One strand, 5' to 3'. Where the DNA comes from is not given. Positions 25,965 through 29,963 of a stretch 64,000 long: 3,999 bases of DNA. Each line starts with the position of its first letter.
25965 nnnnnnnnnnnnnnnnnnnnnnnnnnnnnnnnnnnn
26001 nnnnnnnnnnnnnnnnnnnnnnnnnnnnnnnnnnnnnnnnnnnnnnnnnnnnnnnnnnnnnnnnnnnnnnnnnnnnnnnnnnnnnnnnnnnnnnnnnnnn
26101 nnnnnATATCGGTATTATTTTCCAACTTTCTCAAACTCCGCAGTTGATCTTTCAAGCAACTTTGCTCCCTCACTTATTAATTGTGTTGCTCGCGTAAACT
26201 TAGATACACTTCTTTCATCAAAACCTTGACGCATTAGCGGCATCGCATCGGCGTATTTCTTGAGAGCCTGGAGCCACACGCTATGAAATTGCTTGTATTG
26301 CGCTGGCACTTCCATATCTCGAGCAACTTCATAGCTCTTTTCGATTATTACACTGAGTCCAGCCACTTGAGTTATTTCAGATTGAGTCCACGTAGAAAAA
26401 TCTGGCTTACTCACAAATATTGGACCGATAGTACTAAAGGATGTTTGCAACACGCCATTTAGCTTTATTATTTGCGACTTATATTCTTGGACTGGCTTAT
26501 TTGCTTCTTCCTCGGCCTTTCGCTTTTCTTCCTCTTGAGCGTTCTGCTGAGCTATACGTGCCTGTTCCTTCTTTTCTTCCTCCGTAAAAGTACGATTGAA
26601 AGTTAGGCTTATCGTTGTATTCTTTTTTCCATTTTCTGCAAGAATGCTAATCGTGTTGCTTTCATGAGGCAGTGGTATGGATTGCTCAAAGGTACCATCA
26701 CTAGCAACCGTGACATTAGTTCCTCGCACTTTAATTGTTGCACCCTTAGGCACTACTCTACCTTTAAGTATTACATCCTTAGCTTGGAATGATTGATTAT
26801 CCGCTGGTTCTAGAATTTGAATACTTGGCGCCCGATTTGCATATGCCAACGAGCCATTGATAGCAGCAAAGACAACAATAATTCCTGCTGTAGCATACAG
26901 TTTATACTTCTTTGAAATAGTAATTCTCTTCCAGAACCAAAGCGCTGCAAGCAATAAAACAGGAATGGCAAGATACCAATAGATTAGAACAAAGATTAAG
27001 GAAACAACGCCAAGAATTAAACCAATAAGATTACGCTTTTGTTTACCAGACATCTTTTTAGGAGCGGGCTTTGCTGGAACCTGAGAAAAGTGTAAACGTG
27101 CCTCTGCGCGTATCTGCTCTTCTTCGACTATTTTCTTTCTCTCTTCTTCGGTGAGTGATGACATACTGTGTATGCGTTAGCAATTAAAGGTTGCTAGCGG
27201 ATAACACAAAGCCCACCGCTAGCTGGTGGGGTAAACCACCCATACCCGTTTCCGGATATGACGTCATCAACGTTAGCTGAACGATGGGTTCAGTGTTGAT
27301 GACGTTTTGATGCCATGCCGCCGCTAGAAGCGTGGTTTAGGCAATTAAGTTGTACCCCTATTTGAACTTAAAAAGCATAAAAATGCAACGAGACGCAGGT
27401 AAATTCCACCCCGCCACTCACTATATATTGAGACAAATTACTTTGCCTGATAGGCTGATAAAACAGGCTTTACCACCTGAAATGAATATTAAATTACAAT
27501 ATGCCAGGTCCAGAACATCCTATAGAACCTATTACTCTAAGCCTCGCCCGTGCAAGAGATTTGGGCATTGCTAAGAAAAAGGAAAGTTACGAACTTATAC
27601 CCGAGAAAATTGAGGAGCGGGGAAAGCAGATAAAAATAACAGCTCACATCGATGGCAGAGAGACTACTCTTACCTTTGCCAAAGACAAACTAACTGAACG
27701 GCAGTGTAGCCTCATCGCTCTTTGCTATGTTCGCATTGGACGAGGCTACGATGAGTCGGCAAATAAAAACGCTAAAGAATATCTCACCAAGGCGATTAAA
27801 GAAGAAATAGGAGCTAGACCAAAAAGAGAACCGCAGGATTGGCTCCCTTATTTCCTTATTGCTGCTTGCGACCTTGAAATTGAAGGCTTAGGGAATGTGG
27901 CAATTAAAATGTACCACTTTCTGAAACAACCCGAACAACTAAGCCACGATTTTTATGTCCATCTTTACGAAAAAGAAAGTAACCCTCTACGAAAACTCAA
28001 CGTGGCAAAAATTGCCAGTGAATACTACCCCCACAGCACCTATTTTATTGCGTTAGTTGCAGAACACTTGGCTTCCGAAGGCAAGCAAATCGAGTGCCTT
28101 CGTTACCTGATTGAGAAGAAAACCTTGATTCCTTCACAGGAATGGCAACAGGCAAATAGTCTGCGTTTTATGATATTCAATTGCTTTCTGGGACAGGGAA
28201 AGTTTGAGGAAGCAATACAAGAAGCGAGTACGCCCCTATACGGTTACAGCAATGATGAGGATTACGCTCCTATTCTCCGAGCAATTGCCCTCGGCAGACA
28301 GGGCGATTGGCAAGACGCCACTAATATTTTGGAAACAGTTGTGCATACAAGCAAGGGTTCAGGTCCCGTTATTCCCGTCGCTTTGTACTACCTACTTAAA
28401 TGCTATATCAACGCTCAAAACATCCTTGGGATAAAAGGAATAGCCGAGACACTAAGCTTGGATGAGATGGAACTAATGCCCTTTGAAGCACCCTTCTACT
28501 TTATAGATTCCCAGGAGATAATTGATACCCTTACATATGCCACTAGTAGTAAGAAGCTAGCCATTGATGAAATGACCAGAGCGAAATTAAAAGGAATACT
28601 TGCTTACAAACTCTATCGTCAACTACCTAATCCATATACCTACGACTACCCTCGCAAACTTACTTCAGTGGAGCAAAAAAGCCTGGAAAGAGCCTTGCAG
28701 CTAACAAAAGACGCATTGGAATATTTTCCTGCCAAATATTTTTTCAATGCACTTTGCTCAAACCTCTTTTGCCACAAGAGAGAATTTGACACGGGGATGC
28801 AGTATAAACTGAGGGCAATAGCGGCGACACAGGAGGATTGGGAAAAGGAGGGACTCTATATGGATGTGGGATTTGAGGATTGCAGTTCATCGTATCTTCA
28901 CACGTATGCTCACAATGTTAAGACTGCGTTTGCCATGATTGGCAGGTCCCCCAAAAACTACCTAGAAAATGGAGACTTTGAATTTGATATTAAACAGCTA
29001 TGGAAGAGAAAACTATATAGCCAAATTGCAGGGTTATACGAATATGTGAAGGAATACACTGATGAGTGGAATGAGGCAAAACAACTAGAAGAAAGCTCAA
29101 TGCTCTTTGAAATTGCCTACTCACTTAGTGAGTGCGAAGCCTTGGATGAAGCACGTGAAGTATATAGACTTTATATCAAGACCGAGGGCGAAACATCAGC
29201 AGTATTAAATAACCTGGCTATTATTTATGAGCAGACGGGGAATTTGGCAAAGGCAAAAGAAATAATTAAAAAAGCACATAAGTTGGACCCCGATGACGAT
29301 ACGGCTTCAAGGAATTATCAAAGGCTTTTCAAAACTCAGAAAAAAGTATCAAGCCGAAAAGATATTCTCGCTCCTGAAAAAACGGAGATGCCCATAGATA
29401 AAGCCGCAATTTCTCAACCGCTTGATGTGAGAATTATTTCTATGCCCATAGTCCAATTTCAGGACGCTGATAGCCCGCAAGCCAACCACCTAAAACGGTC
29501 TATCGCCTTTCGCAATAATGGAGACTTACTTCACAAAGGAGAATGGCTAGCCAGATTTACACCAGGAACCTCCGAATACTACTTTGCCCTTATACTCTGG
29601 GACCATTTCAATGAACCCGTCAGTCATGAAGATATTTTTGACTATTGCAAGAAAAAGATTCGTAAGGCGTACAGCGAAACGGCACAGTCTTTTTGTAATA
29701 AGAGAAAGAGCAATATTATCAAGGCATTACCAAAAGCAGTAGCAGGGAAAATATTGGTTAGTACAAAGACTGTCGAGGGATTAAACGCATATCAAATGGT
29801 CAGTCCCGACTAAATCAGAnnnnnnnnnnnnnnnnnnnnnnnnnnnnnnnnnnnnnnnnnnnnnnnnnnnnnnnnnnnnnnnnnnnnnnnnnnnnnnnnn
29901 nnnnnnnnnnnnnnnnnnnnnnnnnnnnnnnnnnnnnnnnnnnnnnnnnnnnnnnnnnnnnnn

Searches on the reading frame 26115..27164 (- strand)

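Call 9: search_protein_families(library=pfam, proteins=[window:26115-27164:-], max_evalue=0.001)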
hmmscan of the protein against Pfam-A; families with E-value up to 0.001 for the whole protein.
window:26115-27164:- (349 aa): 3 families
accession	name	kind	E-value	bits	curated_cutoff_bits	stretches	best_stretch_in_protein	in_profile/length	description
PF09136.16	Glucodextran_B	-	5.7e-10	39.4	27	1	113-184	1-73/83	Glucodextranase, domain B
PF13567.11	DUF4131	-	0.00061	20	31.6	0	62-138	7-74/165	Domain of unknown function (DUF4131)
PF22872.1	DUF7018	-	0.00065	20.3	27.8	0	226-336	5-111/116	Domain of unknown function (DUF7018)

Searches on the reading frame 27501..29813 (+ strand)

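Call 10: search_protein_families(library=pfam, proteins=[window:27501-29813:+], max_evalue=0.001)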
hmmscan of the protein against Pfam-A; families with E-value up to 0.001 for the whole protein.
window:27501-29813:+ (770 aa): 7 families
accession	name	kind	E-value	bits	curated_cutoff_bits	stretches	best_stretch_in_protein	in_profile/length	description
PF14559.12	TPR_19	-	5.9e-10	39.8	25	1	548-600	7-59/68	Tetratricopeptide repeat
PF07719.23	TPR_2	-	2.5e-09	37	27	1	567-599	2-34/34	Tetratricopeptide repeat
PF13428.12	TPR_14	-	8.4e-08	32.6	23.5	0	570-606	5-41/44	Tetratricopeptide repeat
PF13424.12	TPR_12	-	1.9e-07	31.6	30.1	1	546-596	24-75/77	Tetratricopeptide repeat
PF13181.12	TPR_8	-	1.1e-06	28.8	25.7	1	568-599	3-34/34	Tetratricopeptide repeat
PF00515.34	TPR_1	-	1.4e-06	28.3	27.8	1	568-599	3-34/34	Tetratricopeptide repeat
PF13432.12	TPR_16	-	4e-05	24.4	32.7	0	549-599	14-64/65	Tetratricopeptide repeat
